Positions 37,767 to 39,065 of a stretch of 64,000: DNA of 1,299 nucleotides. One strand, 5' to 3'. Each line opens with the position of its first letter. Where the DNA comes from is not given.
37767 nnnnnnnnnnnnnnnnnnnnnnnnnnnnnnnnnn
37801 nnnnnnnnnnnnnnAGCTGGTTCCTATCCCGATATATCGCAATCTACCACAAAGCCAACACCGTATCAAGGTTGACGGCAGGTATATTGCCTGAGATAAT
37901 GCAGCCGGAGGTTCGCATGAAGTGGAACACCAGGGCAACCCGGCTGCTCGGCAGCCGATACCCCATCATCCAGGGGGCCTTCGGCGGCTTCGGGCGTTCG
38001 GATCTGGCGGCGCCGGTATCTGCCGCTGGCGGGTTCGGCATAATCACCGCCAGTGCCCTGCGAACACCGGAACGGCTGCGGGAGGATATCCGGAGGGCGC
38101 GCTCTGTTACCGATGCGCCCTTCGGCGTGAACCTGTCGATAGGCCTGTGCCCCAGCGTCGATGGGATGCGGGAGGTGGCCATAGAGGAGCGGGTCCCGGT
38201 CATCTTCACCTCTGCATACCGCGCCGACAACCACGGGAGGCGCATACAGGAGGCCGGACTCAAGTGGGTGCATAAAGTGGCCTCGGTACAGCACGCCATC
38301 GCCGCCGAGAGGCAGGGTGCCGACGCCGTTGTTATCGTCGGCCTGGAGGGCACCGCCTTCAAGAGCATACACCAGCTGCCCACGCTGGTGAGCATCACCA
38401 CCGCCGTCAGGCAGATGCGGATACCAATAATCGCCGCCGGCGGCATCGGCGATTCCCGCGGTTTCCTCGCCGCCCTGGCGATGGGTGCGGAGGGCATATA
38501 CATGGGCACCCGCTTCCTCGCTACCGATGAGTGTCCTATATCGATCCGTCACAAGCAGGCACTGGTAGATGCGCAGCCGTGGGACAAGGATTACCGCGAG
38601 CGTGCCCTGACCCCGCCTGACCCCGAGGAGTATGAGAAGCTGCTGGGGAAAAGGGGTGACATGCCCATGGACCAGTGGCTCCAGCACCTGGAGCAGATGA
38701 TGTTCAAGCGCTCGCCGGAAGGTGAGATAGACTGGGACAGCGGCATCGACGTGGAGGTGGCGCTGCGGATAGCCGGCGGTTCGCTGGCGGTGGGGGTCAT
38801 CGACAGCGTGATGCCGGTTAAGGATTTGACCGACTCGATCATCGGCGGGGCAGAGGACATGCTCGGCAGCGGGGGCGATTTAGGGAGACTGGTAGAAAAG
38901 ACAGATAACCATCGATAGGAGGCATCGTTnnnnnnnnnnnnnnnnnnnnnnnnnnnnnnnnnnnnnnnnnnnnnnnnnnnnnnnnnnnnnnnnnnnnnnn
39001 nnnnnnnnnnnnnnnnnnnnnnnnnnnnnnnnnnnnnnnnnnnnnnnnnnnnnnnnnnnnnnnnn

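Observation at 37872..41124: Operon of a nitronate-monooxygenase-like FMN enzyme, three paralogous SnoaL_4/BaiE-like NTF2 proteins and DUF72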

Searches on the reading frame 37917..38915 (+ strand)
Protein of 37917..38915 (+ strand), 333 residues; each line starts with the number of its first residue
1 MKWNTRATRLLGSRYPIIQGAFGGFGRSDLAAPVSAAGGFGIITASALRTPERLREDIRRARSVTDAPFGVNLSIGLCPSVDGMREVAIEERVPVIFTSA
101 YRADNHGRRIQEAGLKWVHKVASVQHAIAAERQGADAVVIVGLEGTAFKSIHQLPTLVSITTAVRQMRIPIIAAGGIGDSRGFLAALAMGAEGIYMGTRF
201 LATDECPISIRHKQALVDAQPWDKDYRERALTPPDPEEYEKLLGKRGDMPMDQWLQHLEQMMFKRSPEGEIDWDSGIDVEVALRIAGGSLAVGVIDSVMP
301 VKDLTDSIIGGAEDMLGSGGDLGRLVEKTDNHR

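Call 4: search_protein_families(library=pfam, proteins=[window:37917-38915:+], max_evalue=0.01)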
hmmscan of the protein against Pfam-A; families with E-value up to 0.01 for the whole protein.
seq(333 aa): 7 families
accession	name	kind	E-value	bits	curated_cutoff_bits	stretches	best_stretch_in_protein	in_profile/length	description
PF03060.21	NMO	-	4.8e-42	145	28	1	6-220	3-245/331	Nitronate monooxygenase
PF00478.31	IMPDH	-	1.8e-09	37.5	25.6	1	152-210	191-249/345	IMP dehydrogenase / GMP reductase domain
PF02581.23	TMP-TENI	-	3.2e-05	23.8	27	1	123-195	104-175/180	Thiamine monophosphate synthase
PF01070.24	FMN_dh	-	9.5e-05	22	24.9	1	120-201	225-306/350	FMN-dependent dehydrogenase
PF00977.27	His_biosynth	-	0.0003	20.7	23.6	1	123-203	31-108/228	Histidine biosynthesis protein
PF01645.23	Glu_synthase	-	0.00057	19.6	20.4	1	115-206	209-313/369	Conserved region in glutamate synthase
PF04481.18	DUF561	-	0.0036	17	21.6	1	153-198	171-215/243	Protein of unknown function (DUF561)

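Call 7: search_protein_families(library=ncbifam, proteins=[window:37917-38915:+], max_evalue=0.01)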
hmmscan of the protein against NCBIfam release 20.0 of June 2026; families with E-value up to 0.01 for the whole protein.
window:37917-38915:+ (333 aa): 13 families
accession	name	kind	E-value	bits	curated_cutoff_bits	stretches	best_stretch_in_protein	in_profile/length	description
TIGR03151.1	enACPred_II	equivalog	1e-55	189.2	453.1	1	5-224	2-217/307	enoyl-[acyl-carrier-protein] reductase FabK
TIGR01302.1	IMP_dehydrog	equivalog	1.4e-06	27.5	481.5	1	153-210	312-369/450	IMP dehydrogenase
NF005819.0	PRK07695.1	equivalog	8e-06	25.7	251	1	117-194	98-174/205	thiazole tautomerase TenI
NF005574.0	PRK07259.1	equivalog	0.00022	20.2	269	1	140-212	213-281/304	dihydroorotate dehydrogenase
TIGR00735.1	hisF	equivalog_domain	0.00066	19.1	294.55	1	123-200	32-106/254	imidazole glycerol phosphate synthase subunit HisF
NF002231.0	PRK01130.1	subfamily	0.00093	18.3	189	1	109-199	121-212/230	putative N-acetylmannosamine-6-phosphate 2-epimerase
NF005493.0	PRK07107.1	equivalog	0.0028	16.3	585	1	167-208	351-392/502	IMP dehydrogenase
NF005311.0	PRK06843.1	equivalog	0.0031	16.5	779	0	150-207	238-295/404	inosine 5-monophosphate dehydrogenase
TIGR02814.1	pfaD_fam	subfamily_domain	0.0059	15.4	449.25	0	166-226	222-282/444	PfaD family polyunsaturated fatty acid/polyketide biosynthesis protein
TIGR01303.1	IMP_DH_rel_1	equivalog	0.0066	15.4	562.75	1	153-214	313-374/475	GuaB1 family IMP dehydrogenase-related protein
TIGR02151.1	IPP_isom_2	equivalog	0.0076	15.2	281.3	0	154-202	244-293/338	type 2 isopentenyl-diphosphate Delta-isomerase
TIGR01919.1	hisA-trpF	equivalog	0.0081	15.7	306.45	0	122-205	32-111/243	bifunctional 1-(5-phosphoribosyl)-5-((5-phosphoribosylamino)methylideneamino)imidazole-4-carboxamide isomerase/phosphoribosylanthranilate is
NF008398.0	PRK11197.1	subfamily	0.0082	14.9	376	0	124-201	256-333/381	L-lactate dehydrogenase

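Call 10: search_solved_structures(query=window:37917-38915:+, max_evalue=0.001)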
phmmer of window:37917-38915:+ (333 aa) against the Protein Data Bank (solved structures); distinct sequences matched with E-value up to 0.001: 39.
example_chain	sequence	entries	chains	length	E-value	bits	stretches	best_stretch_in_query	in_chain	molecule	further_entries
2gjl_A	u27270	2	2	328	5.4e-44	154.2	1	4-225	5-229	hypothetical protein PA1024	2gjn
6e2a_A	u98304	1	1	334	5.7e-44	154.2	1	4-225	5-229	Nitronate monooxygenase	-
5gvh_A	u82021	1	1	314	1e-41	146.8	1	4-309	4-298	Enoyl-[acyl-carrier-protein] reductase [FMN]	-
5gvj_A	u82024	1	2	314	1e-41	146.7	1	4-309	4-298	Enoyl-[acyl-carrier-protein] reductase [FMN]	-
3bo9_A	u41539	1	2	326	1.1e-41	146.6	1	4-309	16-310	Putative nitroalkan dioxygenase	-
9pl0_A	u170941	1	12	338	4.5e-41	144.6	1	4-220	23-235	Enoyl-[acyl-carrier-protein] reductase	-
7l00_A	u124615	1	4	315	2.3e-39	139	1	7-315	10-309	Enoyl-Acyl Carrier Protein Reductase FabK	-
4iql_A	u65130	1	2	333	5.1e-34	121.5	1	6-206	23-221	Enoyl-(Acyl-carrier-protein) reductase II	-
2z6i_A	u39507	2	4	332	7e-34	121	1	4-223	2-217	Trans-2-enoyl-ACP reductase II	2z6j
4qis_A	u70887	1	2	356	2.5e-21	79.7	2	89-216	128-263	Nitronate monooxygenase family protein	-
4qiu_A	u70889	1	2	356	2.5e-21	79.7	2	89-216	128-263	Nitronate monooxygenase family protein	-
4qit_A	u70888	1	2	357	3.5e-21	79.3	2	89-216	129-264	Nitronate monooxygenase family protein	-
4q4k_A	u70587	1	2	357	5e-21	78.8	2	89-216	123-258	Nitronate Monooxygenase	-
5lsm_A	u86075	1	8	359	1.3e-20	77.4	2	110-217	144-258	FMN-dependent nitronate monooxygenase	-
3bw4_A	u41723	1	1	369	4.7e-18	69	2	82-219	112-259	2-nitropropane dioxygenase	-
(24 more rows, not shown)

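Call 31: find_homologous_proteins(query=window:37917-38915:+, max_evalue=1e-20)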
Query window:37917-38915:+ (333 aa): 5709 proteins with E <= 1e-20 among 8000 candidates; the best 120 are listed.
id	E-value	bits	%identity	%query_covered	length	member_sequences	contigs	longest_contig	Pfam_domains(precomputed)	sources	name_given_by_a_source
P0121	7.0e-196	668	91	98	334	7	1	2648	PF00478.32,PF03060.22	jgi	jgi:NADH:quinone reductase (non-electrogenic)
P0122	1.8e-195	667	90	98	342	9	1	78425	PF01070.25,PF00478.32,PF03060.22,PF02581.24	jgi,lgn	jgi:NAD(P)H-dependent flavin oxidoreductase YrpB (nitropropane dioxygenase family)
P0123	2.5e-177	607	81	99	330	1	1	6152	PF01070.25,PF00478.32,PF03060.22,PF02581.24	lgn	-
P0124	5.1e-174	596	82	95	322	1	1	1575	PF00478.32,PF03060.22,PF02581.24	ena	-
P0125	3.0e-173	594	81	95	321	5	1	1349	PF01070.25,PF00478.32,PF03060.22,PF02581.24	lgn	-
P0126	2.9e-170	584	81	94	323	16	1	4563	PF01070.25,PF00478.32,PF03060.22,PF02581.24,PF01645.24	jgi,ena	-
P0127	5.0e-170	583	79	98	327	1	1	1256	PF00478.32,PF03060.22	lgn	-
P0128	8.9e-169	579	78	98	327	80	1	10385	PF00478.32,PF03060.22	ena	-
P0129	9.6e-169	579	80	96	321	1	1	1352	PF00478.32,PF03060.22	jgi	-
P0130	5.4e-168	577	79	96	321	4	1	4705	PF00478.32,PF03060.22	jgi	-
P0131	6.0e-168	576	77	98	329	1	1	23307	PF00478.32,PF03060.22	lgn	-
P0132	6.9e-168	576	77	98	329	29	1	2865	PF00478.32,PF03060.22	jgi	-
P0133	1.4e-167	575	79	96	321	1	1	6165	PF00478.32,PF03060.22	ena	-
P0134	1.4e-167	575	77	98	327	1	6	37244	PF00478.32,PF03060.22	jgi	jgi:NAD(P)H-dependent flavin oxidoreductase YrpB (nitropropane dioxygenase family)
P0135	2.7e-167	574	79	98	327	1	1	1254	PF00478.32,PF03060.22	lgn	-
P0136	3.8e-166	571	80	95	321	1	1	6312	PF00478.32,PF03060.22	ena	-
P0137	5.1e-166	570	76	98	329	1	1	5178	PF00478.32,PF03060.22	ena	-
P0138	7.7e-166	570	77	98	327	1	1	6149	PF00478.32,PF03060.22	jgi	jgi:NAD(P)H-dependent flavin oxidoreductase YrpB (nitropropane dioxygenase family)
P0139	1.6e-165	568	76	98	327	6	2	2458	PF01070.25,PF00478.32,PF03060.22,PF02581.24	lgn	-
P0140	3.1e-165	568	79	95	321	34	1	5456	PF00478.32,PF03060.22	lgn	-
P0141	4.6e-165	567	78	96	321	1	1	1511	PF00478.32,PF03060.22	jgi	-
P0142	3.0e-164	564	75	98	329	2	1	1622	PF00478.32,PF03060.22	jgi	jgi:NAD(P)H-dependent flavin oxidoreductase YrpB (nitropropane dioxygenase family)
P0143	3.1e-164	564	77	97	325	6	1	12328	PF00478.32,PF03060.22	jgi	-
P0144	5.6e-164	563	78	95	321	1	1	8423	PF00478.32,PF03060.22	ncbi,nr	ncbi:MAG: nitronate monooxygenase [Dehalococcoidia bacterium]|nr:nitronate monooxygenase [Dehalococc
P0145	9.9e-164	563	75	98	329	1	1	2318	PF00478.32,PF03060.22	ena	-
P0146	4.2e-163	561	76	98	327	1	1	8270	PF01070.25,PF00478.32,PF03060.22,PF02581.24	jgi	jgi:NAD(P)H-dependent flavin oxidoreductase YrpB (nitropropane dioxygenase family)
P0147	9.8e-163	559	78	95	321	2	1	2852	PF00478.32,PF03060.22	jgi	-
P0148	1.1e-162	559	75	98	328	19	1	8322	PF00478.32,PF03060.22,PF02581.24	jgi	-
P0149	1.9e-161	555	74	98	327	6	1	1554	PF00478.32,PF03060.22,PF02581.24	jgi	jgi:NAD(P)H-dependent flavin oxidoreductase YrpB (nitropropane dioxygenase family)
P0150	5.4e-161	554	75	98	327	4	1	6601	PF01070.25,PF00478.32,PF03060.22,PF02581.24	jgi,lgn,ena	-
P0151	1.8e-159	549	74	98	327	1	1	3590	PF00478.32,PF03060.22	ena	-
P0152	5.8e-158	544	75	98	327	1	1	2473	PF01070.25,PF00478.32,PF03060.22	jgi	jgi:NAD(P)H-dependent flavin oxidoreductase YrpB (nitropropane dioxygenase family)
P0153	7.1e-158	543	74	98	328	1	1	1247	PF00478.32,PF03060.22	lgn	-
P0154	1.2e-157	543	74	98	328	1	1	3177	PF00478.32,PF03060.22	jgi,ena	-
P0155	1.3e-157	542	74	98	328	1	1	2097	PF01070.25,PF00478.32,PF03060.22,PF02581.24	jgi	jgi:NAD(P)H-dependent flavin oxidoreductase YrpB (nitropropane dioxygenase family)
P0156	2.2e-157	542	74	98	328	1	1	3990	PF00478.32,PF03060.22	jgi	-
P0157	7.3e-157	540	74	98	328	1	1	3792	PF01070.25,PF00478.32,PF03060.22,PF02581.24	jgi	-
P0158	8.4e-157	540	74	98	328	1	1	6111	PF00478.32,PF03060.22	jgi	jgi:NAD(P)H-dependent flavin oxidoreductase YrpB (nitropropane dioxygenase family)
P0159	1.1e-156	539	75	98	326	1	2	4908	PF00478.32,PF03060.22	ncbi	ncbi:MAG: nitronate monooxygenase [Dehalococcoidia bacterium]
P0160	2.7e-156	538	74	98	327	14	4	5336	PF01070.25,PF00478.32,PF03060.22,PF02581.24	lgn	-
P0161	6.0e-156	537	75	98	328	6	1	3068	PF01070.25,PF00478.32,PF03060.22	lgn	-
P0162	7.0e-156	537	73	98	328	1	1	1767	PF01070.25,PF00478.32,PF03060.22,PF02581.24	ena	-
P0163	7.2e-156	537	73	98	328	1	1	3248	PF00478.32,PF03060.22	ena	-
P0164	7.7e-156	537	73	98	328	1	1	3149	PF01070.25,PF00478.32,PF03060.22,PF02581.24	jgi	jgi:NAD(P)H-dependent flavin oxidoreductase YrpB (nitropropane dioxygenase family)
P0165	1.8e-155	535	73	98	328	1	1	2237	PF00478.32,PF03060.22,PF02581.24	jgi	-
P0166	6.4e-155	534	72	98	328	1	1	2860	PF00478.32,PF03060.22,PF02581.24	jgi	jgi:NAD(P)H-dependent flavin oxidoreductase YrpB (nitropropane dioxygenase family)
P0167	1.4e-154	533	72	98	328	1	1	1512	PF01070.25,PF00478.32,PF03060.22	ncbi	-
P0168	2.3e-154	532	73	98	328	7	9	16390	PF01070.25,PF00478.32,PF03060.22,PF02581.24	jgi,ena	jgi:nitronate monooxygenase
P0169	2.6e-154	532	72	98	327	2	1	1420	PF01070.25,PF00478.32,PF03060.22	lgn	-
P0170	3.1e-154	531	72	98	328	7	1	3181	PF00478.32,PF03060.22,PF02581.24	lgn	-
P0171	7.5e-154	530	73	98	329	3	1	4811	PF01070.25,PF00478.32,PF03060.22,PF02581.24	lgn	-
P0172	9.2e-154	530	72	98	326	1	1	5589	PF00478.32,PF03060.22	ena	-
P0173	1.6e-153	529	72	98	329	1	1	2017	PF01070.25,PF00478.32,PF03060.22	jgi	-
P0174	2.1e-153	529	72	98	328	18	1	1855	PF01070.25,PF00478.32,PF03060.22,PF02581.24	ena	-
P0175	5.9e-153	527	72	98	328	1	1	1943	PF01070.25,PF00478.32,PF03060.22,PF02581.24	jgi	jgi:NADH:quinone reductase (non-electrogenic)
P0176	1.6e-152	526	73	98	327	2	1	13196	PF00478.32,PF03060.22,PF02581.24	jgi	jgi:nitronate monooxygenase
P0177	2.9e-152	525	72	99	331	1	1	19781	PF01070.25,PF00478.32,PF03060.22,PF02581.24,PF01645.24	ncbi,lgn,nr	ncbi:MAG: nitronate monooxygenase [Dehalococcoidia bacterium]|nr:nitronate monooxygenase [Dehalococc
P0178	5.4e-152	524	72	98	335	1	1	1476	PF01070.25,PF00478.32,PF03060.22,PF02581.24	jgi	jgi:NAD(P)H-dependent flavin oxidoreductase YrpB (nitropropane dioxygenase family)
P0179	9.6e-152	523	73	98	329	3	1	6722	PF00478.32,PF03060.22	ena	-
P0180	1.6e-151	522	72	98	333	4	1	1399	PF01070.25,PF00478.32,PF03060.22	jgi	jgi:NAD(P)H-dependent flavin oxidoreductase YrpB (nitropropane dioxygenase family)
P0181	1.8e-151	522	71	98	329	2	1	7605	PF00478.32,PF03060.22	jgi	jgi:hypothetical protein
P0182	2.8e-151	522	73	95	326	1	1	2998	PF01070.25,PF00478.32,PF03060.22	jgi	-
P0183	1.5e-150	519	73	98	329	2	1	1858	PF00478.32,PF03060.22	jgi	jgi:NAD(P)H-dependent flavin oxidoreductase YrpB (nitropropane dioxygenase family)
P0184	1.8e-150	519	72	96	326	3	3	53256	PF00478.32,PF03060.22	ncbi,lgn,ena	ncbi:hypothetical protein ES703_55526 [subsurface metagenome]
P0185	2.7e-150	518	72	96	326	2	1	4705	PF00478.32,PF03060.22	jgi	-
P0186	2.9e-150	518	72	97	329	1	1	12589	PF00478.32,PF03060.22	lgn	-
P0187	4.1e-150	518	72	95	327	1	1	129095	PF00478.32,PF03060.22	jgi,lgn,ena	-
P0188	5.7e-150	517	71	98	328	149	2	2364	PF01070.25,PF00478.32,PF03060.22,PF02581.24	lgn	-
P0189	4.0e-149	515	72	98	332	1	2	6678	PF00478.32,PF03060.22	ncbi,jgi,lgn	-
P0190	7.8e-149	514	71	98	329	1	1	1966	PF00478.32,PF03060.22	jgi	jgi:hypothetical protein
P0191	8.0e-149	514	71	98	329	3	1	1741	PF01070.25,PF00478.32,PF03060.22,PF02581.24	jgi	jgi:NAD(P)H-dependent flavin oxidoreductase YrpB (nitropropane dioxygenase family)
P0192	4.8e-148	511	70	98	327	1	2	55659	PF01070.25,PF00478.32,PF03060.22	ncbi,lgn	-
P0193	2.1e-147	509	69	99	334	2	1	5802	PF00478.32,PF03060.22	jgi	-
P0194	2.2e-147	509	69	98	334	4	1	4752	PF00478.32,PF03060.22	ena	-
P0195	3.4e-147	508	69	98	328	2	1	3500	PF01070.25,PF00478.32,PF03060.22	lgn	-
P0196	4.5e-147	508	70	98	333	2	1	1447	PF00478.32,PF03060.22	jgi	jgi:NAD(P)H-dependent flavin oxidoreductase YrpB (nitropropane dioxygenase family)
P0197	5.0e-147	508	70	98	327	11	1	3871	PF01070.25,PF00478.32,PF03060.22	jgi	-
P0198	7.6e-147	507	69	98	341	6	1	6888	PF01070.25,PF00478.32,PF03060.22,PF01645.24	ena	-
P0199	9.3e-147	507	69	98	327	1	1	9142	PF00478.32,PF03060.22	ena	-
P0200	1.2e-146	506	69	98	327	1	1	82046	PF00478.32,PF03060.22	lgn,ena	-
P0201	3.7e-146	505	70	98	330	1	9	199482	PF00478.32,PF03060.22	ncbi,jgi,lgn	-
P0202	4.2e-146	505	70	99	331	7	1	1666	PF00478.32,PF03060.22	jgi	jgi:NAD(P)H-dependent flavin oxidoreductase YrpB (nitropropane dioxygenase family)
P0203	6.2e-146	504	69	98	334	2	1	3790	PF00478.32,PF03060.22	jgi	-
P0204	1.4e-145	503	70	98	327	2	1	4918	PF00478.32,PF03060.22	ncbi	-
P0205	2.3e-145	502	70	98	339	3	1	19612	PF00478.32,PF03060.22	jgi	-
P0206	3.0e-145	502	69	97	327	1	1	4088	PF00478.32,PF03060.22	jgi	jgi:NAD(P)H-dependent flavin oxidoreductase YrpB (nitropropane dioxygenase family)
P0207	5.1e-145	501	69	98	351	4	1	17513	PF00478.32,PF03060.22,PF01645.24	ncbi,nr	ncbi:MAG: nitronate monooxygenase [Chloroflexota bacterium]|nr:nitronate monooxygenase [Chloroflexot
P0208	5.4e-145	501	69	98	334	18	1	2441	PF00478.32,PF03060.22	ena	-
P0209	5.8e-145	501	69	98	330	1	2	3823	PF00478.32,PF03060.22,PF01645.24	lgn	-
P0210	5.9e-145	501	69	98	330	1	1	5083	PF00478.32,PF03060.22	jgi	jgi:nitronate monooxygenase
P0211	6.0e-145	501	69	98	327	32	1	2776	PF01070.25,PF00478.32,PF03060.22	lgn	-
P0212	6.7e-145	501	70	95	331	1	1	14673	PF00478.32,PF03060.22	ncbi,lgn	-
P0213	1.1e-144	500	69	98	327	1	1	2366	PF01070.25,PF00478.32,PF03060.22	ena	-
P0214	1.6e-144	500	68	98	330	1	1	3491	PF00478.32,PF03060.22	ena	-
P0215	3.0e-144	499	68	98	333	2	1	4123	PF00478.32,PF03060.22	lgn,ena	-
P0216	3.2e-144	498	68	98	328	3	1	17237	PF00478.32,PF03060.22,PF00977.28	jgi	jgi:NAD(P)H-dependent flavin oxidoreductase YrpB (nitropropane dioxygenase family)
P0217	4.3e-144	498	69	98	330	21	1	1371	PF00478.32,PF03060.22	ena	-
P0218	1.1e-143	497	67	98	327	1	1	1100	PF00478.32,PF03060.22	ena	-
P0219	2.1e-143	496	70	98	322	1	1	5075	PF00478.32,PF03060.22,PF02581.24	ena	-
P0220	3.7e-143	495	68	98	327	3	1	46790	PF00478.32,PF03060.22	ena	-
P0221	1.1e-142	493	69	98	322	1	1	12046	PF00478.32,PF03060.22,PF02581.24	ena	-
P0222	2.0e-142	493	68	98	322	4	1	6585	PF00478.32,PF03060.22,PF02581.24,PF00977.28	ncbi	-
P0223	3.0e-142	492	68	98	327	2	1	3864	PF00478.32,PF03060.22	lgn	-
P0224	6.8e-142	491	69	95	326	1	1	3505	PF00478.32,PF03060.22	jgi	jgi:nitronate monooxygenase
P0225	7.7e-142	491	67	97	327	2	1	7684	PF00478.32,PF03060.22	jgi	-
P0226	2.1e-141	489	67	98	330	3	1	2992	PF00478.32,PF03060.22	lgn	-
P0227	3.2e-141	489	67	97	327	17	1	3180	PF00478.32,PF03060.22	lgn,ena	-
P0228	7.7e-141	487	67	98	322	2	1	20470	PF00478.32,PF03060.22,PF02581.24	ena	-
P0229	6.2e-140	484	67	95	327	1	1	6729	PF00478.32,PF03060.22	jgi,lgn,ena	-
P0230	6.8e-140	484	67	98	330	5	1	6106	PF00478.32,PF03060.22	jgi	jgi:nitronate monooxygenase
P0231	3.5e-139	482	67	95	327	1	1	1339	PF00478.32,PF03060.22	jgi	jgi:nitronate monooxygenase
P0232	9.6e-139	480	68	98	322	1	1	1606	PF00478.32,PF03060.22,PF02581.24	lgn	-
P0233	2.1e-138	479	68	96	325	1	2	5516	PF01070.25,PF00478.32,PF03060.22,PF00977.28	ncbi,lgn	-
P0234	3.0e-138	479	65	98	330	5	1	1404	PF00478.32,PF03060.22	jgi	jgi:NAD(P)H-dependent flavin oxidoreductase YrpB (nitropropane dioxygenase family)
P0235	3.7e-138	479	68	96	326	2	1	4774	PF00478.32,PF03060.22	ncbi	-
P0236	2.4e-137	476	66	95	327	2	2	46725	PF00478.32,PF03060.22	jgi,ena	-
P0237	2.5e-135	469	66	98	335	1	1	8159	PF00478.32,PF03060.22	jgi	-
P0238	2.1e-134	466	66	97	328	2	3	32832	PF00478.32,PF03060.22,PF01645.24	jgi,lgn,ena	-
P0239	3.3e-134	466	72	86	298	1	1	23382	PF01070.25,PF00478.32,PF03060.22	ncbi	-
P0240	4.5e-131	455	64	96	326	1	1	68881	PF01070.25,PF00478.32,PF03060.22,PF02581.24,PF00977.28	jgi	jgi:NAD(P)H-dependent flavin oxidoreductase YrpB (nitropropane dioxygenase family)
